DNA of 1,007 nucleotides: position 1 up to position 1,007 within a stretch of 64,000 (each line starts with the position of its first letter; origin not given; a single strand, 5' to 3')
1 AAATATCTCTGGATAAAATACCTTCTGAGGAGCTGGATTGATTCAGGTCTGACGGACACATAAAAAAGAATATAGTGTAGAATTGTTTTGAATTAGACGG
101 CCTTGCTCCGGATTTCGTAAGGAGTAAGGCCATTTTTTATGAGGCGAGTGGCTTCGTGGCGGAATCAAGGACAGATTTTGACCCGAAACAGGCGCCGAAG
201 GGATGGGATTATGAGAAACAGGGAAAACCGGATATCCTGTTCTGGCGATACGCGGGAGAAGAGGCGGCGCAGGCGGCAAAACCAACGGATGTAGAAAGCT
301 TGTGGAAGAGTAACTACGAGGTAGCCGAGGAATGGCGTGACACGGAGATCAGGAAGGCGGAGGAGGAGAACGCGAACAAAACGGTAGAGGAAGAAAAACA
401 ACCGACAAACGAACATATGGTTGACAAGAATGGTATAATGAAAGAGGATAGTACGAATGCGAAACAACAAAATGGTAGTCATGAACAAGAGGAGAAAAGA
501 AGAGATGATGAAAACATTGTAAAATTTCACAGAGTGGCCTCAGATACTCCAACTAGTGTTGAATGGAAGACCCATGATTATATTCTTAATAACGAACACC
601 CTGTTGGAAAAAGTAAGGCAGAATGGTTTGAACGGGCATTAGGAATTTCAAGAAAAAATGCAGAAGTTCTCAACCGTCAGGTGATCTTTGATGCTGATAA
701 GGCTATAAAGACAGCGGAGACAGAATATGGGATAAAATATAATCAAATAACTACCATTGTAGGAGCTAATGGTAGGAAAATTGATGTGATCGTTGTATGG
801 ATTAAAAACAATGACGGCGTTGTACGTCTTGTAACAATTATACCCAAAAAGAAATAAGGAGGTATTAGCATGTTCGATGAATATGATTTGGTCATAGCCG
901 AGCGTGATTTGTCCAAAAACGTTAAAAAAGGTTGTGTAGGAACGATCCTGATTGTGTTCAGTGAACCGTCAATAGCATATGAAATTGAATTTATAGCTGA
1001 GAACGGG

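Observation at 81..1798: AT-rich DUF6883-like/DUF4926-like gene pair bracketed by ~290-bp direct repeats (toxin-cassette architecture)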

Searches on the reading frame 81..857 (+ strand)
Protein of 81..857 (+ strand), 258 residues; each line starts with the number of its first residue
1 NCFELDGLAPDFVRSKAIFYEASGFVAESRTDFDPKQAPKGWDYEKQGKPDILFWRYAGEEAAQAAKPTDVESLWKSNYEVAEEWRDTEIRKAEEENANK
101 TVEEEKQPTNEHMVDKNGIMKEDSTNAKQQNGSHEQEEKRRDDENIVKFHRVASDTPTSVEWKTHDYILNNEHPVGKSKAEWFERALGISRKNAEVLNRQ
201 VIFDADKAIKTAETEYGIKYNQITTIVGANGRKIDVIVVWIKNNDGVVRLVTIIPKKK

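Call 7: search_protein_families(library=pfam, proteins=[window:81-857:+], max_evalue=1)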
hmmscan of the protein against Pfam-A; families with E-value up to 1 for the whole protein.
window:81-857:+ (258 aa): 1 family
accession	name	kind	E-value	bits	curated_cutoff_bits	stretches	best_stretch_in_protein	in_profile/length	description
PF21814.2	DUF6883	-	7.9e-15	55.5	27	1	163-257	14-110/110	Domain of unknown function (DUF6883)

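Call 8: search_protein_families(library=ncbifam, proteins=[window:81-857:+], max_evalue=1)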
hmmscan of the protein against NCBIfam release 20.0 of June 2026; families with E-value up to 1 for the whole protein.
window:81-857:+ (258 aa): 0 families

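Call 17: search_protein_families(library=phrogs, proteins=[window:81-857:+], max_evalue=0.01)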
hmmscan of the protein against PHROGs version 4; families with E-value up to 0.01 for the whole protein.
window:81-857:+ (258 aa): 0 families

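Call 27: search_solved_structures(query=window:81-857:+, max_evalue=10, show_alignments=2)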
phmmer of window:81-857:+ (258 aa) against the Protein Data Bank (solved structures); distinct sequences matched with E-value up to 10: 1.
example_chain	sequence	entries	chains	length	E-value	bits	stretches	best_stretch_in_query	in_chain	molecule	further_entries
3rh8_B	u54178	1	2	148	1.4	11.8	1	191-256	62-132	Vivid PAS protein VVD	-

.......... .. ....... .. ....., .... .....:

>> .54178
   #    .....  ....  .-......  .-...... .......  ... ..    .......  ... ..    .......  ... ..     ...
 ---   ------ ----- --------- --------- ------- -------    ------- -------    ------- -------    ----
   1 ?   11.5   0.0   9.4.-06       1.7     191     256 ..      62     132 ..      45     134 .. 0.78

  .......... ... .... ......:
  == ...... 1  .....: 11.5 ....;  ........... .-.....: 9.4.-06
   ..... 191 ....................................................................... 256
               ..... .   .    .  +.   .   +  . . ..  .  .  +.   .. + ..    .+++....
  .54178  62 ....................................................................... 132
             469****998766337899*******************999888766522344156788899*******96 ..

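Call 76: find_encoding_contigs(protein=window:156-854:+, flank=10000, max_places=10)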
Protein window:156-854:+ (233 aa): 6 contigs read that carry it; 5 places shown.
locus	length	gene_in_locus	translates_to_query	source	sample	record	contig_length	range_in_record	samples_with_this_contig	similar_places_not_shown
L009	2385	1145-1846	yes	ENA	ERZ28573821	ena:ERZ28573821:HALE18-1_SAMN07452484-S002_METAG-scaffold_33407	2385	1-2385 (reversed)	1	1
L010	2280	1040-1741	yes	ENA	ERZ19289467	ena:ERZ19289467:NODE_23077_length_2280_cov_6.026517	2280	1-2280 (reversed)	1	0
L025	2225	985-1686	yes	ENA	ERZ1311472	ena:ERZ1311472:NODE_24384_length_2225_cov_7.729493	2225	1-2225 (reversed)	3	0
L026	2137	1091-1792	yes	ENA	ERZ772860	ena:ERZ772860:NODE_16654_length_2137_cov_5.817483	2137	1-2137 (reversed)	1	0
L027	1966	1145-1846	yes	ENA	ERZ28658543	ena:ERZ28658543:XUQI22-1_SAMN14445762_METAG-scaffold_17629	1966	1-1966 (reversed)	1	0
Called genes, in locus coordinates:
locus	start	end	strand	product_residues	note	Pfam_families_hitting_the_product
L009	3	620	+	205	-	?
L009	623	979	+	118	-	-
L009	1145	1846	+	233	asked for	PF21814:DUF6883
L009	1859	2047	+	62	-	PF16277:DUF4926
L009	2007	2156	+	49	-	-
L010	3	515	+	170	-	?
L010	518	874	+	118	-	-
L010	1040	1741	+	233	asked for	PF21814:DUF6883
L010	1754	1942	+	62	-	PF16277:DUF4926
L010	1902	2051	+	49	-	-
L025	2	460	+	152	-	?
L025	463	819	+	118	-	-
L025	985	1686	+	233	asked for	PF21814:DUF6883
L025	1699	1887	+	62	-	PF16277:DUF4926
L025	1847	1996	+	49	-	-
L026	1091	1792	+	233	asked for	PF21814:DUF6883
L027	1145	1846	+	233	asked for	PF21814:DUF6883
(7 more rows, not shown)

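Call 95: search_protein_families(library=padloc, proteins=[window:81-857:+], max_evalue=0.01)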
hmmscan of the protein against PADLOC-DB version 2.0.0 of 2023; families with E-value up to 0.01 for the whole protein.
window:81-857:+ (258 aa): 0 families

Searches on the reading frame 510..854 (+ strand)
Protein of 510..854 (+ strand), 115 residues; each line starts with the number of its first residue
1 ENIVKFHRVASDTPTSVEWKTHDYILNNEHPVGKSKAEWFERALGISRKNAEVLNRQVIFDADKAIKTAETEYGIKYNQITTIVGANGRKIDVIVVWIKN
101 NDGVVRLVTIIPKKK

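Call 29: find_homologous_proteins(query=window:510-854:+, max_evalue=0.001)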
Query seq(115 aa) (115 aa): 2 proteins with E <= 0.001 among 7 candidates.
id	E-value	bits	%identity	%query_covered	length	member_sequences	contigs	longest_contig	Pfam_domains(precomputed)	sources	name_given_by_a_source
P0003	3.3e-55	203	82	100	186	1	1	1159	PF21814.3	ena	-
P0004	5.2e-29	119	55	98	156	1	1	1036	PF21814.3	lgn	-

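Call 41: predict_structure(alignment_id=A2)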
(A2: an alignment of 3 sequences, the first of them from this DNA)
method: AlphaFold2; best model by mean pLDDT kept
length: 115 residues; sequences in the alignment: 3
mean_pLDDT: 85.8   pTM: 0.76
mean pLDDT of the five models: 85.8, 69.8, 68.4, 67.9, 66.5
residues with pLDDT >= 90: 67; 70-90: 37; 50-70: 5; < 50: 6
segments of 3 or more residues with pLDDT < 50: 1-6
pLDDT, mean of each block of 10 residues (from residue 1): 47 86 87 88 93 91 92 92 93 93 87 76
secondary structure, 60 per line:
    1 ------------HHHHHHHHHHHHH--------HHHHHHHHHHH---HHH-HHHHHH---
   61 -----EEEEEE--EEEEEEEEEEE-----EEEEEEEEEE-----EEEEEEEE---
elements in order: H13-25 H34-44 H52-57 E66-71 E74-84 E90-99 E105-112

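Call 44: fold_search(model_id=the predicted structure, library=pdb)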
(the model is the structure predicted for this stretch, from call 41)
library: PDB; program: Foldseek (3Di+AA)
matches with E <= 10: 937; with E <= 0.001: 4
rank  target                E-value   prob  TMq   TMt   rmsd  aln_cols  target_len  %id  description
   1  6cp9_A                2.4e-04  1.00  0.65  0.63   4.7       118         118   19  Contact-dependent growth inhibition toxin - immunity protein complex from Klebsiella pneumoniae 342 (released 2019-03-13)
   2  6cp9_C                3.7e-04  1.00  0.60  0.60   3.9        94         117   20  Contact-dependent growth inhibition toxin - immunity protein complex from Klebsiella pneumoniae 342 (released 2019-03-13)
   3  6cp9_E                4.7e-04  1.00  0.60  0.58   3.9        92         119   20  Contact-dependent growth inhibition toxin - immunity protein complex from Klebsiella pneumoniae 342 (released 2019-03-13)
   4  6cp9_G                5.6e-04  1.00  0.60  0.63   5.5       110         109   18  Contact-dependent growth inhibition toxin - immunity protein complex from Klebsiella pneumoniae 342 (released 2019-03-13)
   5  6cp8_A                8.5e-03  1.00  0.47  0.35   3.8        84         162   19  Contact-dependent growth inhibition toxin-immunity protein complex from from E. coli 3006 (released 2019-03-13)
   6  6vek_A                1.9e-02  0.98  0.39  0.17   5.4        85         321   18  Contact-dependent growth inhibition toxin-immunity protein complex from from E. coli 3006, full-length (released 2021-01-27)
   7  3hx8_C                7.1e-02  0.35  0.24  0.23   7.2        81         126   21  Crystal structure of putative ketosteroid isomerase (NP_103587.1) from Mesorhizobium loti at 1.45 A resolution (released 2009-07-07)
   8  3hx8_A                1.2e-01  0.44  0.22  0.20   5.6        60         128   22  Crystal structure of putative ketosteroid isomerase (NP_103587.1) from Mesorhizobium loti at 1.45 A resolution (released 2009-07-07)
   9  3hx8_B                1.3e-01  0.21  0.25  0.23  11.8       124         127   16  Crystal structure of putative ketosteroid isomerase (NP_103587.1) from Mesorhizobium loti at 1.45 A resolution (released 2009-07-07)
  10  7c5x_A                1.8e-01  0.25  0.23  0.08   5.5        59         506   15  Crystal structure of the iota-carbonic anhydrase from eukaryotic microalga complexed with bicarbonate (released 2021-04-28)
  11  4hzb_F                1.9e-01  0.66  0.41  0.40   6.7       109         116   11  Crystal structure of the type VI SeMet effector-immunity complex Tae3-Tai3 from Ralstonia pickettii (released 2013-08-21)
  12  2jq5_MODEL_1_A        1.9e-01  0.20  0.27  0.25  12.5       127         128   10  Solution structure of RPA3114, a SEC-C motif containing protein from Rhodopseudomonas palustris; Northeast Str (released 2007-06-26)
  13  4hz9_B                2.3e-01  0.66  0.42  0.40   6.5       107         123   11  Crystal structure of the type VI native effector-immunity complex Tae3-Tai3 from Ralstonia pickettii (released 2013-08-21)
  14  7c5x_B                2.5e-01  0.18  0.22  0.07   7.1        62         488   14  Crystal structure of the iota-carbonic anhydrase from eukaryotic microalga complexed with bicarbonate (released 2021-04-28)
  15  5n77_C                2.6e-01  0.41  0.31  0.16  11.2        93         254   12  Crystal structure of the cytosolic domain of the CorA magnesium channel from Escherichia coli in complex with magnesiu (released 2017-07-12)
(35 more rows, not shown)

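Call 70: search_solved_structures(query=A2, max_evalue=10, show_alignments=3)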
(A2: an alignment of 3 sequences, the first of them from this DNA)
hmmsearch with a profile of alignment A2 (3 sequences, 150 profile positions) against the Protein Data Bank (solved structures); distinct sequences matched with E-value up to 10: 8.
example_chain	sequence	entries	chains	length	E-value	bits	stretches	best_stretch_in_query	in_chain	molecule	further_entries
3rh8_B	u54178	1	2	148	0.013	18.9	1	84-149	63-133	Vivid PAS protein VVD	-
3d72_A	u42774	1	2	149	0.16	15.4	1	84-149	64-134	Vivid PAS protein VVD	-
2pd8_A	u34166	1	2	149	0.16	15.4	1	84-149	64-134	Vivid PAS protein VVD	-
2pd7_A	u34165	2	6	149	0.16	15.4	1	84-149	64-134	Vivid PAS protein VVD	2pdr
6cny_A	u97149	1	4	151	0.17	15.3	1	84-149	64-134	Vivid PAS protein VVD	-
3hji_A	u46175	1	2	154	0.17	15.3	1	84-149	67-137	Vivid PAS protein VVD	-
3is2_A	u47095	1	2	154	0.18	15.2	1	84-149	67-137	Vivid PAS protein VVD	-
3hjk_A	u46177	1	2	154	0.18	15.2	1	84-149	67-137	Vivid PAS protein VVD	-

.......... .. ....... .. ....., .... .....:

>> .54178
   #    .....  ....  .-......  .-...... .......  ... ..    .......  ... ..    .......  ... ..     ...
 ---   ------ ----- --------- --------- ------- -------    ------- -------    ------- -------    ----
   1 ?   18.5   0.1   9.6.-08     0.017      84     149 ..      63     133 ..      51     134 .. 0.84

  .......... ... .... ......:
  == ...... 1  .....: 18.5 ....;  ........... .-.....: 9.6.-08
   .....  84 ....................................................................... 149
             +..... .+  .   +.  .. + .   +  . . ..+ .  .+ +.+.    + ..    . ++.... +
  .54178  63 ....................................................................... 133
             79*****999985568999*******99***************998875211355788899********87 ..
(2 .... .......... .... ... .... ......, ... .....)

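Call 73: find_encoding_contigs(protein=P0003, flank=5000, max_places=3)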
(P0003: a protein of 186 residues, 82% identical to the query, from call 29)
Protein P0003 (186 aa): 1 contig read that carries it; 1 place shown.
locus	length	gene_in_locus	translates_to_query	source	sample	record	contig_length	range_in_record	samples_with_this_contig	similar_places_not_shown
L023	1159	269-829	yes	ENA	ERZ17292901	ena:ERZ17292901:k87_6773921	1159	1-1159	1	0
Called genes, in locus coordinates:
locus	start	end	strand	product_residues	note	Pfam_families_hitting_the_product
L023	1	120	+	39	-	?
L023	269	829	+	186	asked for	PF21814:DUF6883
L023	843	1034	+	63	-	PF16277:DUF4926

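Call 74: find_encoding_contigs(protein=P0004, flank=5000, max_places=3)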
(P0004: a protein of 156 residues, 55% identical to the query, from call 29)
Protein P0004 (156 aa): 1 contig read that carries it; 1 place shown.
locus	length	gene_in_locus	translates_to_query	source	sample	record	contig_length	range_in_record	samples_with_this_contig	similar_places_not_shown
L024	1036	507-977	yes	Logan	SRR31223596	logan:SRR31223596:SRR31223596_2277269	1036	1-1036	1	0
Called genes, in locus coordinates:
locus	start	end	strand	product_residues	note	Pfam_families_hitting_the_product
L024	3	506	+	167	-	?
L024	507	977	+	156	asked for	PF21814:DUF6883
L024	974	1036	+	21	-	?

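Call 80: fold_search(model_id=the predicted structure, library=viral)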
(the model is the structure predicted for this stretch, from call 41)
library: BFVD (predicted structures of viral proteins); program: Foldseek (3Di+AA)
matches with E <= 10: 1088; with E <= 0.001: 3
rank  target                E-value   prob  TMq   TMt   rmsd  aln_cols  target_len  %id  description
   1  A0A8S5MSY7            8.2e-07  1.00  0.74  0.28   6.8       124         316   28  Zinc-binding metallo-peptidase [virus sp. ctzmw3]
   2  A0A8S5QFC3            3.2e-06  1.00  0.66  0.17   2.3        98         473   30  Minor capsid protein [Siphoviridae sp. ctoRD1]
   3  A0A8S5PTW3            1.9e-05  1.00  0.65  0.17   3.8       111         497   22  Minor capsid protein [Siphoviridae sp. ctJER10]
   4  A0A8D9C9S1            1.0e-01  0.35  0.22  0.26   7.6        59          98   14  Uncharacterized protein [uncultured marine phage]
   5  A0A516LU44            1.1e-01  0.87  0.32  0.33   6.9        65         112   18  (no name in the UniProt tables at hand)
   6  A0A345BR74            1.2e-01  0.51  0.30  0.40   7.2        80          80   16  (no name in the UniProt tables at hand)
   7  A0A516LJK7            1.3e-01  0.69  0.32  0.31   9.2       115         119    8  (no name in the UniProt tables at hand)
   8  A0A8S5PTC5            1.4e-01  0.60  0.27  0.37   5.8        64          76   14  Glycoprotein [Siphoviridae sp. ct96x5]
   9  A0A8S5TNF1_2          1.4e-01  0.28  0.31  0.05  10.3       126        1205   12  Large polyvalent protein-associated domain-containing protein [Podoviridae sp. ct90d35]
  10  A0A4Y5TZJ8            1.4e-01  0.21  0.26  0.25  13.5       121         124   14  Uncharacterized protein [Gordonia phage Polly]
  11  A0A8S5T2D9            1.5e-01  0.16  0.25  0.08  15.6       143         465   10  Portal [Myoviridae sp. ctqfO1]
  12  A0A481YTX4            1.7e-01  0.84  0.34  0.12   3.4        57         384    9  Zinc-RING finger domain protein [Marseillevirus LCMAC103]
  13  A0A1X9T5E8            1.8e-01  0.30  0.28  0.19  13.1        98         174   13  Probable DNA packing protein C-terminal domain-containing protein [Ranid herpesvirus 3]
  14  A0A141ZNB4            1.9e-01  0.66  0.28  0.45   4.3        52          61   13  (no name in the UniProt tables at hand)
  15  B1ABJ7                2.0e-01  0.25  0.26  0.19  11.3        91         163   15  (no name in the UniProt tables at hand)
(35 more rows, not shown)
